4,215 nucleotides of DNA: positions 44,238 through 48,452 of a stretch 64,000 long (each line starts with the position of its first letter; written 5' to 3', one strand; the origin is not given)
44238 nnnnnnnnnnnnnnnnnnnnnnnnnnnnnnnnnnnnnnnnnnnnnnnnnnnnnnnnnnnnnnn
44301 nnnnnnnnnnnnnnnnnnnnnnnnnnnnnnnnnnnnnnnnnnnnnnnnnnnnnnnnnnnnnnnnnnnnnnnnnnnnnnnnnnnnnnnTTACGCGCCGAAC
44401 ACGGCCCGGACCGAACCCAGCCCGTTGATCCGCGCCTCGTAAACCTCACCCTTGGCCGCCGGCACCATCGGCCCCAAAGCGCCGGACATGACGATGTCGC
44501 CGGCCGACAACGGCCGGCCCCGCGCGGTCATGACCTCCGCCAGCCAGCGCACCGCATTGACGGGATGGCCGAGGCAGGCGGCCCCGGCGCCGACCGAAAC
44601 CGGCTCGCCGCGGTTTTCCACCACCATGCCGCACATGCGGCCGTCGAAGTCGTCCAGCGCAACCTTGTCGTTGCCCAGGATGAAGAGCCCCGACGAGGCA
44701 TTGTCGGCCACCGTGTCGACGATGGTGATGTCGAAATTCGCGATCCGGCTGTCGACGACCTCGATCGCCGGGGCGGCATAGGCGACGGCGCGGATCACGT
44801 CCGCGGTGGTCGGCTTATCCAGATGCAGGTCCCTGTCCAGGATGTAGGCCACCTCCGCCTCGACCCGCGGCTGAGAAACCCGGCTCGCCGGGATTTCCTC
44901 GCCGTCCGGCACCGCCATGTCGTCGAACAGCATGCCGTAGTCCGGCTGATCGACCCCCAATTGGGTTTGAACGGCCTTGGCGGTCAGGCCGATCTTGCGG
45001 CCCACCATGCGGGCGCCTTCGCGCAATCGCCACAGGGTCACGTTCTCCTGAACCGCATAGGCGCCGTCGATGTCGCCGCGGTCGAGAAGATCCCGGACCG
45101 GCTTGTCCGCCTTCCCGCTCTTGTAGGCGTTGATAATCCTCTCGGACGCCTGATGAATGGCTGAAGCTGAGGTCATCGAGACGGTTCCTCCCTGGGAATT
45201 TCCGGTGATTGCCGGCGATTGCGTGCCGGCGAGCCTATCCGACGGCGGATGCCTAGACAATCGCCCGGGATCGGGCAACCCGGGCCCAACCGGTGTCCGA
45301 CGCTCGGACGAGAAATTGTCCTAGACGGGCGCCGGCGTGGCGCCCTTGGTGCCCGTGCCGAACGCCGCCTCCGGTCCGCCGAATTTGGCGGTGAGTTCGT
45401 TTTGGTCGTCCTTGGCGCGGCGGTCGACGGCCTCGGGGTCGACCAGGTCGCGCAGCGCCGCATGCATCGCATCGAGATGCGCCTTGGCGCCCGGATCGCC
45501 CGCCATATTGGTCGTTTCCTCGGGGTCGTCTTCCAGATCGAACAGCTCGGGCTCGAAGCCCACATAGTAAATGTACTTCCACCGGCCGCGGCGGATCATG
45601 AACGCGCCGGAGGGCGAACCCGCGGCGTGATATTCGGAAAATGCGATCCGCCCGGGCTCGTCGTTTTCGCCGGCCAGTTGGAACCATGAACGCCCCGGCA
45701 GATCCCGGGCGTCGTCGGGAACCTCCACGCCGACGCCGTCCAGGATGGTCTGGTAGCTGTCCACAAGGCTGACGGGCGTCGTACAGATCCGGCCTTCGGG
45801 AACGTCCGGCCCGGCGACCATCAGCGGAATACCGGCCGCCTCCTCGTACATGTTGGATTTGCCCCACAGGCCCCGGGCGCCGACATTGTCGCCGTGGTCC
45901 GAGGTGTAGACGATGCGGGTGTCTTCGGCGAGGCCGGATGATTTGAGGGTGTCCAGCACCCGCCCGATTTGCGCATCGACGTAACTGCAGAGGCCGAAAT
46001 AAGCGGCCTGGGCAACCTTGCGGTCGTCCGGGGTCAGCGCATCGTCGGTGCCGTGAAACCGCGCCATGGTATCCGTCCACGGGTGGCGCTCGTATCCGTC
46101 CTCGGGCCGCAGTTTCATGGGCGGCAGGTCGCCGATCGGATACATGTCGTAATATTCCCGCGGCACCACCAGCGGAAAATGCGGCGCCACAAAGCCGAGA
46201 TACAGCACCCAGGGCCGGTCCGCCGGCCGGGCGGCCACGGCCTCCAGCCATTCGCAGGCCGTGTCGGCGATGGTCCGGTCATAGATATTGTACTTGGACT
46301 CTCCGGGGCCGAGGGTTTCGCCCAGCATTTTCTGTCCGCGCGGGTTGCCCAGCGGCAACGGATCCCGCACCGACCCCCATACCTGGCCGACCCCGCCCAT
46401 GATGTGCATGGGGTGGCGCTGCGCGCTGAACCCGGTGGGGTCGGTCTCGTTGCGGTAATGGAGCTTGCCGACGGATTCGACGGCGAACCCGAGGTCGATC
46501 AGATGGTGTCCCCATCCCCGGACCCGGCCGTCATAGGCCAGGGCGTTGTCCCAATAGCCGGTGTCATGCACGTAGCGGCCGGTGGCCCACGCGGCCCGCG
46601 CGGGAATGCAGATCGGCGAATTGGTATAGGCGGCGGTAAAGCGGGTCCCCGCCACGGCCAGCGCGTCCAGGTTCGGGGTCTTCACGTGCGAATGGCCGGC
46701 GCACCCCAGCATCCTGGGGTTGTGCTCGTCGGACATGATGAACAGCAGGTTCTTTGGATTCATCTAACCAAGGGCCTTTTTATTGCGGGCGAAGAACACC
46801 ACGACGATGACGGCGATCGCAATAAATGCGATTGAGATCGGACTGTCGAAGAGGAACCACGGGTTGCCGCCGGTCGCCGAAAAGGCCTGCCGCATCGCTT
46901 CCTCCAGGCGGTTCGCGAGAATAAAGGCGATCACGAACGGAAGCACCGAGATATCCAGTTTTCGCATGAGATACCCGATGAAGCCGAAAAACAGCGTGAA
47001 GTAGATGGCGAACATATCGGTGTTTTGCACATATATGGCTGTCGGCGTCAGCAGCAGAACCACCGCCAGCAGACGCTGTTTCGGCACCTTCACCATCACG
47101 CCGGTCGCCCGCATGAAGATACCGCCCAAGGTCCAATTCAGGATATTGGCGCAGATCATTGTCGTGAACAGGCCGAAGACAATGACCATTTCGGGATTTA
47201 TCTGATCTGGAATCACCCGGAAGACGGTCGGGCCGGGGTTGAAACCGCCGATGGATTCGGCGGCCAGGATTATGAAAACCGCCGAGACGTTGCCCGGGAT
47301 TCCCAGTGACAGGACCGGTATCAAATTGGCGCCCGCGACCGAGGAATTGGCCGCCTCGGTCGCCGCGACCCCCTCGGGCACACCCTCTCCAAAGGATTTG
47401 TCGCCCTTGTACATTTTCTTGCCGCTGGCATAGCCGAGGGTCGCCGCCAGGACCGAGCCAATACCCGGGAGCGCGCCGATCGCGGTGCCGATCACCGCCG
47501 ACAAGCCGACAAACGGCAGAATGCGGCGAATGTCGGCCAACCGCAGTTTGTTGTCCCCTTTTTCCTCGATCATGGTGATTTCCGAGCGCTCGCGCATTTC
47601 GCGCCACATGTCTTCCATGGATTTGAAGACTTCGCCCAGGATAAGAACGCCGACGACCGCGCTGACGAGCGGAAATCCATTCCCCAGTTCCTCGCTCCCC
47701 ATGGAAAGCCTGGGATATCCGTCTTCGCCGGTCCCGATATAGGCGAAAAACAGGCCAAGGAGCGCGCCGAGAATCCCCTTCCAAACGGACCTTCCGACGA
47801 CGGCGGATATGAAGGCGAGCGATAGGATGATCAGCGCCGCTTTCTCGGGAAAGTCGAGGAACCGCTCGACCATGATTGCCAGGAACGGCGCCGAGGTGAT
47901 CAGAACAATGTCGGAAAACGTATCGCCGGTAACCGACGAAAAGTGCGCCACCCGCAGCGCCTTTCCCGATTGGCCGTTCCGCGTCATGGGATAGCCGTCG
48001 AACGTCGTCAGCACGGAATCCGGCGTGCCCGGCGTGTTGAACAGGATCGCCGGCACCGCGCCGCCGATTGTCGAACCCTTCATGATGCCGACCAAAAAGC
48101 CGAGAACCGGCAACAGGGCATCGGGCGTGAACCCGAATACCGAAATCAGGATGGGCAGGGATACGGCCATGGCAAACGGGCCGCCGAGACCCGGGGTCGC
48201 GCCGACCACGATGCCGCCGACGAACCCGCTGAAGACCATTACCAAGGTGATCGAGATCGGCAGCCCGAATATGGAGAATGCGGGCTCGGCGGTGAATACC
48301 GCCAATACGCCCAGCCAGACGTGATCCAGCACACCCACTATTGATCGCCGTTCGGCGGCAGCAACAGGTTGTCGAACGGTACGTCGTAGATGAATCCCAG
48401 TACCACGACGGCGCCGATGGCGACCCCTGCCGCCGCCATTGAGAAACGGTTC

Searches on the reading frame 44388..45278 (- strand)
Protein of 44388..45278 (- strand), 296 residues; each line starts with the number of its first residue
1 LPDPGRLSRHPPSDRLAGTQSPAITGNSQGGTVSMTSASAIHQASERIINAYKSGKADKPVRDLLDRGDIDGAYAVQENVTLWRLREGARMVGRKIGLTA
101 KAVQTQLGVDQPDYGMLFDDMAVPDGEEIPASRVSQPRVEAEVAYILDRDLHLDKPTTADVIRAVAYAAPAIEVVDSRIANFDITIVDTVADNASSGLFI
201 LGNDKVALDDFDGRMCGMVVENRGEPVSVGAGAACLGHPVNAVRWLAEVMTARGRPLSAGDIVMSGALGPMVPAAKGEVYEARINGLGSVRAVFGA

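Call 10: search_protein_families(library=pfam, proteins=[window:44388-45278:-])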
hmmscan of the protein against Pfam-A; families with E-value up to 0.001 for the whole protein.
window:44388-45278:- (296 aa): 1 family
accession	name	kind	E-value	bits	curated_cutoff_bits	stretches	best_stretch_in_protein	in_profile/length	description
PF01557.24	FAA_hydrolase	-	1e-12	48.6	23.9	1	101-292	21-211/214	Fumarylacetoacetate (FAA) hydrolase C-terminal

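Call 54: search_protein_families(library=ncbifam, proteins=[window:44388-45278:-], max_evalue=0.00001)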
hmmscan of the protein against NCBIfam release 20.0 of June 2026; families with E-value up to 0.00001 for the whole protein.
window:44388-45278:- (296 aa): 4 families
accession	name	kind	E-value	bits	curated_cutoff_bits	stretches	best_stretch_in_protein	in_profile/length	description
NF008461.0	PRK11342.1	equivalog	6.8e-86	287.9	350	1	40-295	5-260/269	2-keto-4-pentenoate hydratase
TIGR03220.1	catechol_dmpE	equivalog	1.4e-75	254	408.8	1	42-293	3-254/255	2-oxopent-4-enoate hydratase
TIGR03218.1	catechol_dmpH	equivalog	3.5e-62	210.1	350.55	1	39-293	8-262/263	2-oxo-3-hexenedioate decarboxylase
TIGR02312.1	HpaH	equivalog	1e-57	195.7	351.5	1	37-294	3-266/267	2-oxo-hept-4-ene-1,7-dioate hydratase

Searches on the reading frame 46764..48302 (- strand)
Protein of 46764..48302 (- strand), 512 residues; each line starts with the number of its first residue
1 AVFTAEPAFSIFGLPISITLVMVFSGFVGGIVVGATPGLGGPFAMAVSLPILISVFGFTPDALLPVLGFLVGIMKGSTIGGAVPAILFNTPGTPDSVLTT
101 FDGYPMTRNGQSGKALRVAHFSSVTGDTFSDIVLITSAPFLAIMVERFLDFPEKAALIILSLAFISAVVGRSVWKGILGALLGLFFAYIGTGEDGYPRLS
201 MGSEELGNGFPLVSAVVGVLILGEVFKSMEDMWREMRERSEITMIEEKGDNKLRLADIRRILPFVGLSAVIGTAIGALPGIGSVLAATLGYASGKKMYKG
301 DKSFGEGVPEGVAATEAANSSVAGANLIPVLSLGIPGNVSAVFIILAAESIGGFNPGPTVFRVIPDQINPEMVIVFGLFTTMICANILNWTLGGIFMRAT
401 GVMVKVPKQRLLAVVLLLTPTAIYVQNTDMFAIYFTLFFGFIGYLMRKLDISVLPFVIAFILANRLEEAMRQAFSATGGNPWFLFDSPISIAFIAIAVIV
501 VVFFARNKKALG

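Call 10: search_protein_families(library=pfam, proteins=[window:46764-48302:-])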
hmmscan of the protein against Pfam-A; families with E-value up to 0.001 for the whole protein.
window:46764-48302:- (512 aa): 1 family
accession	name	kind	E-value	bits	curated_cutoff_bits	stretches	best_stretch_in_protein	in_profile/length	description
PF01970.21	TctA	-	1.4e-98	330.8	28.9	1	20-458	1-423/423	Tripartite tricarboxylate transporter TctA family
